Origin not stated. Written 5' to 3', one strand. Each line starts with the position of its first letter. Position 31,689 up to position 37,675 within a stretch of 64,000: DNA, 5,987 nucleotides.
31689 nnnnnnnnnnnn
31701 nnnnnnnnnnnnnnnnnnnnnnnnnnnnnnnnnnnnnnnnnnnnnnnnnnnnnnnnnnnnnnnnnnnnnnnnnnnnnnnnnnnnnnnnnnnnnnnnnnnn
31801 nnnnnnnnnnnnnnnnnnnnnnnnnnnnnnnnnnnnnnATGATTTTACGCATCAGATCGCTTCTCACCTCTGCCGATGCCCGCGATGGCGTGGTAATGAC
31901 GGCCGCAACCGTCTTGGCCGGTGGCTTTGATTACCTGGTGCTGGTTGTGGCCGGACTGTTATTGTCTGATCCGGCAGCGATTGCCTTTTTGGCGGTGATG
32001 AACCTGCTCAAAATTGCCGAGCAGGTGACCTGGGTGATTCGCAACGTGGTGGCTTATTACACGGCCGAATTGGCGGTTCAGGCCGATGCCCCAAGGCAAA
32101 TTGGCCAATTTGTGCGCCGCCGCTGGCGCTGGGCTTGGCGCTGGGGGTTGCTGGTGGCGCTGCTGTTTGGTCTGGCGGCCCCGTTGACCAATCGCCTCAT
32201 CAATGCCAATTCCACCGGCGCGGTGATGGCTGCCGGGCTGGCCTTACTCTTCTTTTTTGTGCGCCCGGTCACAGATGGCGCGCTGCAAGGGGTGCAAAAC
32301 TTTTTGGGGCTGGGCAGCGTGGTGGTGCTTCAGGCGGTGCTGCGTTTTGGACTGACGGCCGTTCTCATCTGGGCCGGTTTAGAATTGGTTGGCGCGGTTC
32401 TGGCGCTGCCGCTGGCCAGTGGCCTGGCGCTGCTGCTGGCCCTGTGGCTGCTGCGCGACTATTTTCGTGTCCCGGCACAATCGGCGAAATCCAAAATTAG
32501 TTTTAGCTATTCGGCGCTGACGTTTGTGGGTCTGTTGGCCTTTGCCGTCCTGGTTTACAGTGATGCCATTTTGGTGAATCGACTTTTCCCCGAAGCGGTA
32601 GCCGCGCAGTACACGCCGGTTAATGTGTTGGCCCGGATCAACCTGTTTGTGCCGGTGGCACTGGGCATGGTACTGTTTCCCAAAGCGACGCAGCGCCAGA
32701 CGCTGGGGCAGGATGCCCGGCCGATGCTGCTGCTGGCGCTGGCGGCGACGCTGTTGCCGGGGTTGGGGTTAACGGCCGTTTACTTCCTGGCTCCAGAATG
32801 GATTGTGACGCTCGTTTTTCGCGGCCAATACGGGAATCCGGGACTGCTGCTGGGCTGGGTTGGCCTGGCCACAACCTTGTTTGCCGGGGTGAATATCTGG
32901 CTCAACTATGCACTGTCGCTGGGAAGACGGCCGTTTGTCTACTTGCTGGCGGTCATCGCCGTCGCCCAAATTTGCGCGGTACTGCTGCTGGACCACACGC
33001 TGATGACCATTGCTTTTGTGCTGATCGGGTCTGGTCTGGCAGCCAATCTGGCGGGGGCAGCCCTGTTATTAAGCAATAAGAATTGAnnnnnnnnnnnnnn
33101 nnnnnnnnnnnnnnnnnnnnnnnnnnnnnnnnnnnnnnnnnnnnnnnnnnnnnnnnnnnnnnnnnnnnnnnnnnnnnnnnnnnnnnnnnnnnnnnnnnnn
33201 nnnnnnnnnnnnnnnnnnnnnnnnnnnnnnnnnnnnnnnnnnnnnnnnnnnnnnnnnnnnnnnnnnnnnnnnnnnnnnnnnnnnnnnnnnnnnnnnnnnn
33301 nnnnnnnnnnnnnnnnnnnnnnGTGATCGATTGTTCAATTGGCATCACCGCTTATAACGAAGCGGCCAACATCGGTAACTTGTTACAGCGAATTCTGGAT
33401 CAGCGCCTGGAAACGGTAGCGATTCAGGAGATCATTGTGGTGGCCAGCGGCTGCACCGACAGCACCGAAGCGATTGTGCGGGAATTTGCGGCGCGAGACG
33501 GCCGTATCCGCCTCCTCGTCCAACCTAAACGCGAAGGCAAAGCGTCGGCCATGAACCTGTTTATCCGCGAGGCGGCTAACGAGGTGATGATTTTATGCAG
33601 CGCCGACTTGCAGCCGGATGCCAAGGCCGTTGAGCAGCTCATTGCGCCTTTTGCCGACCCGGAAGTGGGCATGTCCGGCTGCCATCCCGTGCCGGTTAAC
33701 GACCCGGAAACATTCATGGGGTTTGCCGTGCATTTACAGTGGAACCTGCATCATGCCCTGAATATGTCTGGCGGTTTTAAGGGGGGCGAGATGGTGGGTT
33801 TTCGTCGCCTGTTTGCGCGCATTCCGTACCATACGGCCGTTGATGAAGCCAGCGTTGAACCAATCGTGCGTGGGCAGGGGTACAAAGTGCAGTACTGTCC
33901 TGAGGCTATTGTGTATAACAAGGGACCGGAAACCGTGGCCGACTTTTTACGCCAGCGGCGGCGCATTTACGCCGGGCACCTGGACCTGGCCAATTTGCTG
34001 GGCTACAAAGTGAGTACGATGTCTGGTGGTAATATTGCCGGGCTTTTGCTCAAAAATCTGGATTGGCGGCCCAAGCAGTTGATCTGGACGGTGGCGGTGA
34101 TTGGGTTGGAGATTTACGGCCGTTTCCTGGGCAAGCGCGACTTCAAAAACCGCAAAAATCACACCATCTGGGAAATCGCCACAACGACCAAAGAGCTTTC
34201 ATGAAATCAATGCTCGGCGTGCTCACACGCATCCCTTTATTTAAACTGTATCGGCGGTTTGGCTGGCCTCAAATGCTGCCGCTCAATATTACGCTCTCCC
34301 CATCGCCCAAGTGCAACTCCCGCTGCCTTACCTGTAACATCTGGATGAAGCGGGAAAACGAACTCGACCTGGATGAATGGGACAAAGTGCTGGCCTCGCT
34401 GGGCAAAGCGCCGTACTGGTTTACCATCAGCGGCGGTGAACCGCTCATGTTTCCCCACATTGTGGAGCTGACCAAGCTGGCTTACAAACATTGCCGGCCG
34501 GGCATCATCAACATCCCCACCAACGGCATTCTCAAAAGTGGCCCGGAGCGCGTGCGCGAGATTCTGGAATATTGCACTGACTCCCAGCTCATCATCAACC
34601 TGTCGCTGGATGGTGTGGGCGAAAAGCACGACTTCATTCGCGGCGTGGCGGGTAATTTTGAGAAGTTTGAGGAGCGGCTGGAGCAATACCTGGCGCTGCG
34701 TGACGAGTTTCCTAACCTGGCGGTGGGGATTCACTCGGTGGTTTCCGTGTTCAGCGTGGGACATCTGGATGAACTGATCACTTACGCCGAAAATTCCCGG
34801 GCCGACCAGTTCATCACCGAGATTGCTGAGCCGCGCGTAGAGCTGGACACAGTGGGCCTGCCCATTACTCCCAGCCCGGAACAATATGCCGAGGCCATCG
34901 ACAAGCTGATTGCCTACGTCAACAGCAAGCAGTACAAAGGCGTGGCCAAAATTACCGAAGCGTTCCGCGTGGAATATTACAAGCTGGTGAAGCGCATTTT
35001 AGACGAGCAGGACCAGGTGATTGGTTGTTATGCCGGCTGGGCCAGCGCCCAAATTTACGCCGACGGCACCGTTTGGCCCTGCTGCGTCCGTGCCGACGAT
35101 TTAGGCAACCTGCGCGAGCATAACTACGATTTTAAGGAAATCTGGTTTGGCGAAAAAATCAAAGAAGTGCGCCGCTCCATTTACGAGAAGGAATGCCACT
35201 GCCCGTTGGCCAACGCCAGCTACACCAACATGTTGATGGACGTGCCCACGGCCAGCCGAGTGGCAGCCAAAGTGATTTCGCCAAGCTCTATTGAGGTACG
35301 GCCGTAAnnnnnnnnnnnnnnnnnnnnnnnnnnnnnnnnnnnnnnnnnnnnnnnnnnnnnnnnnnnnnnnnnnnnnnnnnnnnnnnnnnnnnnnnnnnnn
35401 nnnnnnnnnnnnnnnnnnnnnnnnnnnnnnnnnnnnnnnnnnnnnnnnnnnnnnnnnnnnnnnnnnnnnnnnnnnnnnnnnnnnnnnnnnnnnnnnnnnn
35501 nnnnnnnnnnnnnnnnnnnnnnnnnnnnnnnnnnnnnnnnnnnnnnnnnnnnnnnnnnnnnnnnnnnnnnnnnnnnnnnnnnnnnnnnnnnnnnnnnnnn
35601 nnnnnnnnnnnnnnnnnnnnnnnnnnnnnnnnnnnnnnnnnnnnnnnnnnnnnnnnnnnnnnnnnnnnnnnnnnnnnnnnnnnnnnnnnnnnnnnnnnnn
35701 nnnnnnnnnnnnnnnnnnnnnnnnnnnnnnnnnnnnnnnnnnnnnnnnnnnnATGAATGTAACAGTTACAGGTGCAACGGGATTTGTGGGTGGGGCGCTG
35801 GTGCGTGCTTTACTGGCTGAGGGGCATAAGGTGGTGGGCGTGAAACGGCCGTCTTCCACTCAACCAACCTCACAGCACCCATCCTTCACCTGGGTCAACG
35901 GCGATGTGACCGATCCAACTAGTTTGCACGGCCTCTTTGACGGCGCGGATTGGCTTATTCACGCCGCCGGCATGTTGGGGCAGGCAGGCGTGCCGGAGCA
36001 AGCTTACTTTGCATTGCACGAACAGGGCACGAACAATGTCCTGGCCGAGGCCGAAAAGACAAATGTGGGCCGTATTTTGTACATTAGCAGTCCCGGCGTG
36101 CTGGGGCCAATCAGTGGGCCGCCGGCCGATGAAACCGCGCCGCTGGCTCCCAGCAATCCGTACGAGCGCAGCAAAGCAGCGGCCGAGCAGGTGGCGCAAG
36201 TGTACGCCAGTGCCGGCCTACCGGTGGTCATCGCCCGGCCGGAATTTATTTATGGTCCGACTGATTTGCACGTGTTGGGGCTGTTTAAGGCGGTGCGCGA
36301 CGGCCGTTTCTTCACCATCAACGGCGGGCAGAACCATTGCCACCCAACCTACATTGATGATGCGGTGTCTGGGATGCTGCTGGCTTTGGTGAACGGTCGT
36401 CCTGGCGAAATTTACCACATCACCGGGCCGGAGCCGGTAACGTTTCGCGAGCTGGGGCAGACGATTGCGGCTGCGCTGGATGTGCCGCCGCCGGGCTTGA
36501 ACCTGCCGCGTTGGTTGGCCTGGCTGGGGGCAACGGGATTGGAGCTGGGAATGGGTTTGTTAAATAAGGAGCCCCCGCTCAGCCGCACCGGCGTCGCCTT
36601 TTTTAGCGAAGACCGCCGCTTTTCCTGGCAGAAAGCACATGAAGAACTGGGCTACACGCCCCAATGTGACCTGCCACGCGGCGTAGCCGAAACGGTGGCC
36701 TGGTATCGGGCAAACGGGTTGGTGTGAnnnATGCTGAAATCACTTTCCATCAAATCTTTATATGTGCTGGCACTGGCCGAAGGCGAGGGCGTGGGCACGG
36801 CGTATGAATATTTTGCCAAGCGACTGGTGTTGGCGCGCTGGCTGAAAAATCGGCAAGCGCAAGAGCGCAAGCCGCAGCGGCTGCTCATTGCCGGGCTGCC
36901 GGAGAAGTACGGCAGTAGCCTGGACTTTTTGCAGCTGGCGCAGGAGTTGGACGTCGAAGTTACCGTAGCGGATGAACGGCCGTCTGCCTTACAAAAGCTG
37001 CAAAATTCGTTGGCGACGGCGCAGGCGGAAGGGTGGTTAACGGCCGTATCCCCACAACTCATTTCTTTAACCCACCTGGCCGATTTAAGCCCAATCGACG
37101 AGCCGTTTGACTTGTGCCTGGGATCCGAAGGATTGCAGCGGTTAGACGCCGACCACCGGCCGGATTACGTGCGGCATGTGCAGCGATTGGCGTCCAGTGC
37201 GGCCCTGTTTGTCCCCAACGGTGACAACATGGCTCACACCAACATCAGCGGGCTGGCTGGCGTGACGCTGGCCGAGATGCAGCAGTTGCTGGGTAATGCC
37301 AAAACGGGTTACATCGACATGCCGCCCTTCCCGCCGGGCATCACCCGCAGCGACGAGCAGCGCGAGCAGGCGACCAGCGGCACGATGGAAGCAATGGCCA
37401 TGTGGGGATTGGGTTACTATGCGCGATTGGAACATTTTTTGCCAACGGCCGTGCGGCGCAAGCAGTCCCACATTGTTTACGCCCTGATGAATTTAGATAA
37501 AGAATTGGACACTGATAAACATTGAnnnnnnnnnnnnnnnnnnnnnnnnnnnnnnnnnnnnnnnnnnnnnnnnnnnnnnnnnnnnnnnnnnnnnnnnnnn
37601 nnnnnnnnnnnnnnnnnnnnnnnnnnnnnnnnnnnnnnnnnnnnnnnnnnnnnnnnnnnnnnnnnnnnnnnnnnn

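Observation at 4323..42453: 38-kb island packed with 11 GT-C-like membrane proteins: candidate multi-step extracytoplasmic glycan assembly system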

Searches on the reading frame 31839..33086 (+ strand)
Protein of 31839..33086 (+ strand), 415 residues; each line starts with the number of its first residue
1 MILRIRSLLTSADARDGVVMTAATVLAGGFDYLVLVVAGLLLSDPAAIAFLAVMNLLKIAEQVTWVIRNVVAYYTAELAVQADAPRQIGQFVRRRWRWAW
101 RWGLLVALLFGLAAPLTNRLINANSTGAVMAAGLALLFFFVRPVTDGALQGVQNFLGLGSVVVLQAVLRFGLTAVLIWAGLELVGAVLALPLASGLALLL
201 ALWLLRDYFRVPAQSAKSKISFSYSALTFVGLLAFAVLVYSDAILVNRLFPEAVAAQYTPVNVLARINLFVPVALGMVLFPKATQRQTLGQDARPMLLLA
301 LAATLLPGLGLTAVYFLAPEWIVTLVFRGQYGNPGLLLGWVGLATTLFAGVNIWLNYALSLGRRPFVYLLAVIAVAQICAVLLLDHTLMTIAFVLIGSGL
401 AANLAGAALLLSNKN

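Call 4: search_protein_families(library=pfam, proteins=[window:31839-33086:+], max_evalue=0.01)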
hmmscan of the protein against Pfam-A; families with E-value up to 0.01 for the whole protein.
window:31839-33086:+ (415 aa): 1 family
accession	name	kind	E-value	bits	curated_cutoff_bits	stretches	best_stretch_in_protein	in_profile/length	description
PF01943.22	Polysacc_synt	-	1.2e-07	31.9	28.2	1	106-282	88-269/274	Polysaccharide biosynthesis protein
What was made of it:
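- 31839..33086 (+): Wzx-like (MOP/Polysacc_synt) flippase, 415 aa, ATGA overlap. PF01943 31.9 bits against a cut-off of 28.2 (call 4).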

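Call 7: search_protein_families(library=ncbifam, proteins=[window:31839-33086:+], max_evalue=0.01)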
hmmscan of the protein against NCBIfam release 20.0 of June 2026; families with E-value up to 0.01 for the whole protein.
window:31839-33086:+ (415 aa): 0 families

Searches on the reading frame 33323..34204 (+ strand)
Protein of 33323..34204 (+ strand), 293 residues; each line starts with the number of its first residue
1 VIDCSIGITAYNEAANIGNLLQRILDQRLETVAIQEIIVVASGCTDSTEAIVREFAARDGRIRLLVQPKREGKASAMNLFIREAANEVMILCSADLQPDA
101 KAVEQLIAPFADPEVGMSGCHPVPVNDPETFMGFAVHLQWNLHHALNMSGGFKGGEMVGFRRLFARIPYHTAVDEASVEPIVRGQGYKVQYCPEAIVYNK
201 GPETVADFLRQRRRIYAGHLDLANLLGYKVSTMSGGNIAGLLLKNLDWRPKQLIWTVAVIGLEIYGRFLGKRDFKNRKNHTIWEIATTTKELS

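Call 4: search_protein_families(library=pfam, proteins=[window:33323-34204:+], max_evalue=0.01)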
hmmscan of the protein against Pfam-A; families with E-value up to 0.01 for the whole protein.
window:33323-34204:+ (293 aa): 4 families
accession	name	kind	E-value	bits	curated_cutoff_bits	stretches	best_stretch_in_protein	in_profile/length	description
PF00535.33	Glycos_transf_2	-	2e-25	90.1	23.3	1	5-145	1-140/168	Glycosyl transferase family 2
PF13641.12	Glyco_tranf_2_3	-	2.2e-13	51.2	27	1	4-150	3-150/230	Glycosyltransferase like family 2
PF13632.12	Glyco_trans_2_3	-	1.3e-07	32.1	27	1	185-224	109-145/198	Glycosyl transferase family group 2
PF13506.12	Glyco_transf_21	-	0.0023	17.9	21.7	0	73-162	18-111/174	Glycosyl transferase family 21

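Call 7: search_protein_families(library=ncbifam, proteins=[window:33323-34204:+], max_evalue=0.01)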
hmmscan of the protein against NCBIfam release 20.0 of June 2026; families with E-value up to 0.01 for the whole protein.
window:33323-34204:+ (293 aa): 19 families
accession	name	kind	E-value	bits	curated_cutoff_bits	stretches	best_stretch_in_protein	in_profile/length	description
TIGR03937.1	PgaC_IcaA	equivalog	2.6e-17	62.9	422.3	1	4-117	47-158/407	poly-beta-1,6-N-acetyl-D-glucosamine synthase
TIGR03965.1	mycofact_glyco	equivalog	1.4e-11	44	280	1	12-130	84-199/467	mycofactocin biosynthesis glycosyltransferase MftF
TIGR04283.1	glyco_like_mftF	equivalog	5.3e-11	42.5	182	1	5-149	2-135/221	TIGR04283 family arsenosugar biosynthesis glycosyltransferase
NF041875.1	EPS_EpsD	equivalog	5.6e-11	42.4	370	1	5-105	2-99/325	exopolysaccharide biosynthesis glycosyltransferase EpsD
NF010496.0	PRK13915.1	equivalog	6.1e-09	35.4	262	1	5-116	34-149/307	glucosyl-3-phosphoglycerate synthase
NF047588.1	GlcsyltransPgfSStrep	equivalog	1.8e-08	34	500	1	4-111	3-111/308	glycosyltransferase PgfS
NF045692.1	OglycostaseCruG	equivalog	1.9e-07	30.3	600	1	4-107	43-149/386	2'-O-glycosyltransferase CruG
TIGR04242.1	nodulat_NodC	equivalog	2.1e-07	30.2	550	1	8-130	54-176/395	chitooligosaccharide synthase NodC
NF007482.0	PRK10073.1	equivalog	5.4e-07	28.9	423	1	5-106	9-106/334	glycosyltransferase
NF038302.1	EPS_HpsE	equivalog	6.5e-07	28.6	300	1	2-106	1-107/307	hormogonium polysaccharide biosynthesis glycosyltransferase HpsE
TIGR03111.1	glyc2_xrt_Gpos1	hypoth_equivalog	3.3e-06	26.2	363.95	1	6-112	53-159/439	TIGR03111 family XrtG-associated glycosyltransferase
NF047683.1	TeichurnBiosyTuaG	equivalog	1e-05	25.3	400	1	5-95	9-96/252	teichuronic acid biosynthesis protein TuaG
TIGR04182.1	glyco_TIGR04182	equivalog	1.1e-05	24.9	325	1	5-112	3-99/293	S-layer glycoprotein N-glycosyltransferase AglJ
NF007986.1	PRK10714.1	equivalog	6.3e-05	22.1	529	1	4-108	8-113/316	undecaprenyl-phosphate 4-deoxy-4-formamido-L-arabinose transferase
NF053846.1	glyco_with_XrtP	equivalog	0.0001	21.2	520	0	15-116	54-166/440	XrtP-associated glycosyltransferase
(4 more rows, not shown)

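Call 66: search_solved_structures(query=window:33323-34204:+, max_evalue=0.001)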
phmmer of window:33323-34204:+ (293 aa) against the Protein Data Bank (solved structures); distinct sequences matched with E-value up to 0.001: 7.
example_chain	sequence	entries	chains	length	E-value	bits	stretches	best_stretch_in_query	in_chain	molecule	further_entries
6yv7_B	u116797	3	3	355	9.1e-11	45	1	7-201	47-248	Glycosyl transferase, family 2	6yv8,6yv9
6yv7_A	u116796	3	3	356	9.2e-11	45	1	7-201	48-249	Glycosyl transferase, family 2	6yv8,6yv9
2z87_A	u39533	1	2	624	2.6e-06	30.4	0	5-100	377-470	Chondroitin synthase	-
2z86_A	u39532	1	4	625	2.6e-06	30.4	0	5-100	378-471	Chondroitin synthase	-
5mlz_A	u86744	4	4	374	0.0001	25.2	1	4-109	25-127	Dolichol monophosphate mannose synthase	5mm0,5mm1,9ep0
5hea_A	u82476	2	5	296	0.00013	24.9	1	15-127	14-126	Putative glycosyltransferase (GalT1)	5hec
6p61_A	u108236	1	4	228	0.00018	24.4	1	5-132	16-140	Glycosyltransferase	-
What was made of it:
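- Checked: The third GT2 (33323-34204) as a polyprenyl-phosphate-sugar synthase: its best matches are generic GT2s (calls 7, 66).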

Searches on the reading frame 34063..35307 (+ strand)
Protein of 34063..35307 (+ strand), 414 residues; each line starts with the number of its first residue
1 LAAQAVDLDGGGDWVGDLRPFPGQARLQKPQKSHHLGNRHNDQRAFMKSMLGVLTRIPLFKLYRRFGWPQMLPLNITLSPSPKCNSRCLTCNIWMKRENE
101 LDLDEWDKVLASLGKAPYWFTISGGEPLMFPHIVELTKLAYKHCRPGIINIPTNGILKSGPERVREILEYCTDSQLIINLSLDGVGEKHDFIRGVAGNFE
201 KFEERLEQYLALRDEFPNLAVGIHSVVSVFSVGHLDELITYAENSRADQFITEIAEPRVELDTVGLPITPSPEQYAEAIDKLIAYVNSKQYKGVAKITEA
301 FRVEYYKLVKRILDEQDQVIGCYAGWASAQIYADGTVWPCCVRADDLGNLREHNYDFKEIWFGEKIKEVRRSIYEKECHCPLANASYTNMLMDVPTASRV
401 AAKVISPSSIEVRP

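Call 4: search_protein_families(library=pfam, proteins=[window:34063-35307:+], max_evalue=0.01)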
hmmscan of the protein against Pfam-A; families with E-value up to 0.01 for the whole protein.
window:34063-35307:+ (414 aa): 2 families
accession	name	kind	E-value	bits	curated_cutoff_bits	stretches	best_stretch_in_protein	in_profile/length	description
PF04055.27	Radical_SAM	-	1.6e-12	48.4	29.5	1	79-210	2-137/166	Radical SAM superfamily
PF13186.11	SPASM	-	3.9e-10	40.3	21.5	1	322-380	1-66/67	Iron-sulfur cluster-binding domain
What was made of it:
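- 34201..35307 (+): Radical SAM / SPASM (twitch-type) enzyme. Radical_SAM 48.4 bits and SPASM 40.3 bits (call 4).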

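Call 7: search_protein_families(library=ncbifam, proteins=[window:34063-35307:+], max_evalue=0.01)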
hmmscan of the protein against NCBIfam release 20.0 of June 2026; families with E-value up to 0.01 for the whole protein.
window:34063-35307:+ (414 aa): 41 families (the best 25 are shown)
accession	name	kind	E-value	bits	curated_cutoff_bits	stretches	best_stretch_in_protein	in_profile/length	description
NF033640.1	N_Twi_rSAM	subfamily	9.1e-24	84.3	170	2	71-287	108-338/398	twitch domain-containing radical SAM protein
TIGR04055.1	rSAM_NirJ2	equivalog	1.1e-13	51.4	500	1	82-379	8-292/326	putative heme d1 biosynthesis radical SAM protein NirJ2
TIGR03961.1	rSAM_PTO1314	hypoth_equivalog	2.8e-12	46.6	306.05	1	83-206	32-148/332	PTO1314 family radical SAM protein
TIGR04054.1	rSAM_NirJ1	equivalog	5e-12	45.1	650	1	82-211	44-171/387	putative heme d1 biosynthesis radical SAM protein NirJ1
TIGR03977.1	rSAM_pair_HxsC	equivalog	9.3e-12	44.4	267.9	1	82-255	33-201/292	His-Xaa-Ser system radical SAM maturase HxsC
TIGR04133.1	rSAM_w_lipo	hypoth_equivalog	7e-11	41.6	425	1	83-380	33-318/350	TIGR04133 family radical SAM/SPASM protein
TIGR04317.1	W_rSAM_matur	equivalog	1.8e-10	40.5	380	1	78-376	8-305/349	tungsten cofactor oxidoreductase radical SAM maturase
TIGR04051.1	rSAM_NirJ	equivalog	4.2e-10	39.1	515.45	1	83-250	11-171/354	heme d1 biosynthesis radical SAM protein NirJ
TIGR04311.1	rSAM_Geo_metal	subfamily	1.2e-09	37.7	400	1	74-252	3-184/423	radical SAM/SPASM family putative metalloenzyme maturase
TIGR04340.1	rSAM_ACGX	hypoth_equivalog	2e-09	37.1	400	1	84-382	13-312/341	radical SAM/SPASM domain protein, ACGX system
TIGR04546.1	rSAM_ahbC_deAc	equivalog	4e-09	35.8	650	1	83-204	48-167/390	12,18-didecarboxysiroheme deacetylase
TIGR03962.1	mycofact_rSAM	equivalog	9.1e-09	34.9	265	1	73-254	11-185/339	mycofactocin radical SAM maturase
TIGR04251.1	SCM_rSAM_ScmF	equivalog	2.1e-08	33.9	400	1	121-202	58-134/353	SynChlorMet cassette radical SAM/SPASM protein ScmF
TIGR02109.1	PQQ_syn_pqqE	equivalog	2.3e-08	33.4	381.35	1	81-362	14-281/358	pyrroloquinoline quinone biosynthesis protein PqqE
TIGR04053.2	TIGR04053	equivalog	2.9e-08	33.4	395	1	88-244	25-175/366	TIGR04053 family radical SAM/SPASM domain-containing protein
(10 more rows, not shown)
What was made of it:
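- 34201..35307 (+): N_Twi_rSAM E 9e-24 (call 7).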

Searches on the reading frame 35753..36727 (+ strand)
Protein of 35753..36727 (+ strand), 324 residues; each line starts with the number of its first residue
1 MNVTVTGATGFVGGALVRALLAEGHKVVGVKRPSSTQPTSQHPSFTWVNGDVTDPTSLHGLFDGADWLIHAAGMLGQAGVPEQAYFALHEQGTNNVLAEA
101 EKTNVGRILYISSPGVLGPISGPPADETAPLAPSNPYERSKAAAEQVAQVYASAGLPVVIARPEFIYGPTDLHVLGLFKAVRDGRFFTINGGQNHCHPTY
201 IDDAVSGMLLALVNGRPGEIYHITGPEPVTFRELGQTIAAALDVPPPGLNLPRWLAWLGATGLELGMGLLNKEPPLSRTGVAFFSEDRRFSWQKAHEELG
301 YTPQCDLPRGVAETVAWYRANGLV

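Call 4: search_protein_families(library=pfam, proteins=[window:35753-36727:+], max_evalue=0.01)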
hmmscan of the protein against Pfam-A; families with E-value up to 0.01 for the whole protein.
window:35753-36727:+ (324 aa): 10 families
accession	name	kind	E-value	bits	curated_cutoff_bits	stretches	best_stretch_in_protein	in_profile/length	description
PF01370.27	Epimerase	-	1.3e-39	136.5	20.9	1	3-223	1-239/240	NAD dependent epimerase/dehydratase family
PF01073.25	3Beta_HSD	-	2.2e-23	83.1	22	1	5-252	2-279/280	3-beta hydroxysteroid dehydrogenase/isomerase family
PF16363.11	GDP_Man_Dehyd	-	3.1e-22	79.9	27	1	5-226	2-258/332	GDP-mannose 4,6 dehydratase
PF13460.12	NAD_binding_10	-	1.1e-19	71.5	27.2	1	7-166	1-146/184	NAD(P)H-binding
PF04321.23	RmlD_sub_bind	-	1.3e-15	57.7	27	1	1-244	1-233/287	RmlD substrate binding domain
PF07993.18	NAD_binding_4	-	1.9e-13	50.6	20.1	2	57-168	81-209/258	Male sterility protein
PF05368.20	NmrA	-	2.1e-08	34.6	27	1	3-73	5-78/298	NmrA-like family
PF00106.31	adh_short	-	0.00027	20.9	26.6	1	3-78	3-91/195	short chain dehydrogenase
PF02719.21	Polysacc_synt_2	-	0.00078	19.1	20.2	0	3-119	1-134/293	Polysaccharide biosynthesis protein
PF01118.30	Semialdhyde_dh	-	0.0088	16.9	26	0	2-38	1-35/121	Semialdehyde dehydrogenase, NAD binding domain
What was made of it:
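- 35753..36727 (+): Extended SDR (NAD-dependent epimerase/dehydratase family). Epimerase 136.5 bits (call 4).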

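Call 54: search_protein_families(library=ncbifam, proteins=[window:35753-36727:+], max_evalue=0.01)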
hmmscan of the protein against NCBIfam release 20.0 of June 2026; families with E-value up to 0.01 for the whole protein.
window:35753-36727:+ (324 aa): 42 families (the best 25 are shown)
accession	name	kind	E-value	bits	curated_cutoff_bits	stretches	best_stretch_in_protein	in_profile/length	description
TIGR03466.1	HpnA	hypoth_equivalog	4.1e-48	163.9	367.65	1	1-323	1-326/327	hopanoid-associated sugar epimerase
NF042422.1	oxyalk_red_OleD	equivalog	2.1e-38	132.5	580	1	1-316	1-326/329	2-alkyl-3-oxoalkanoate reductase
NF042423.1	oxyalk_red_Shew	equivalog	4.3e-33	114.8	580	1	2-311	10-328/331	2-alkyl-3-oxoalkanoate reductase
NF052578.1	StrlDmthSdmBMthl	equivalog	1.3e-26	94.2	600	1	1-323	1-327/328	sterol demethylase protein SdmB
TIGR01181.1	dTDP_gluc_dehyt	equivalog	1.4e-25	90.1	365.1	1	3-321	2-314/321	dTDP-glucose 4,6-dehydratase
TIGR04180.1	EDH_00030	hypoth_equivalog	3.7e-21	75.5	475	1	3-170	1-179/297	NAD-dependent 4,6-dehydratase LegB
NF058621.1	DiazavRedAvaA7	equivalog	1.5e-15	57.6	400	1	1-248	1-254/304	3-diazoavenalumate denitrifying reductase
TIGR01179.1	galE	equivalog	1.6e-15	56.7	262.3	1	3-162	2-172/332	UDP-glucose 4-epimerase GalE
NF007582.0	PRK10217.1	equivalog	3.4e-14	52.7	698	1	96-241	118-269/355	dTDP-glucose 4,6-dehydratase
TIGR01746.1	Thioester-redct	subfamily_domain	3.6e-14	52.8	213.35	2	90-244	113-284/371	thioester reductase domain-containing protein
NF004520.0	PRK05865.1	equivalog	5.7e-14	51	1509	1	1-169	1-131/854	sugar epimerase family protein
TIGR01214.1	rmlD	equivalog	5.8e-13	48.6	224.05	1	3-242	2-226/285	dTDP-4-dehydrorhamnose reductase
NF007490.0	PRK10084.1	subfamily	4.9e-12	45.5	649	1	126-243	156-278/361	dTDP-glucose 4,6-dehydratase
TIGR01777.1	yfcH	hypoth_equivalog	1.1e-10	41.6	207.35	1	3-73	1-66/292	TIGR01777 family oxidoreductase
NF050030.1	thlkprotThyD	equivalog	1.6e-10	40.7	400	1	1-245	1-253/305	thylakoid membrane protein ThyD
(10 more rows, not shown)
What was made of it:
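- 35753..36727 (+): Best NCBIfam match is HpnA-like sugar epimerase, 4e-48, below cut-off (call 54).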

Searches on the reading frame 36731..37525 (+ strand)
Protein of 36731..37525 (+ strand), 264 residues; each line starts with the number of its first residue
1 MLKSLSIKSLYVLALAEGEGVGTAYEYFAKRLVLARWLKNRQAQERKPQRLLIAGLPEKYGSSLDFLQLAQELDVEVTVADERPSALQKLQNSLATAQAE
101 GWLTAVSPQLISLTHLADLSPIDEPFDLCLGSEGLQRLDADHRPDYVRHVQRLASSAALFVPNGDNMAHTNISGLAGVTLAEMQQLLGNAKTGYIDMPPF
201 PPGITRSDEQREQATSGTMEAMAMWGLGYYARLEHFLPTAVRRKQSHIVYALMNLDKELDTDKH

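Call 4: search_protein_families(library=pfam, proteins=[window:36731-37525:+], max_evalue=0.01)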
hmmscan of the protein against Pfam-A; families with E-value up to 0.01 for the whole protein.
window:36731-37525:+ (264 aa): 0 families

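Call 7: search_protein_families(library=ncbifam, proteins=[window:36731-37525:+], max_evalue=0.01)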
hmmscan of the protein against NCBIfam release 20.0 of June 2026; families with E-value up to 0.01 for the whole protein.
window:36731-37525:+ (264 aa): 0 families
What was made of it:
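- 36731..37525 (+): Soluble protein of unknown function, 264 aa. No Pfam or NCBIfam hit (calls 4, 7).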
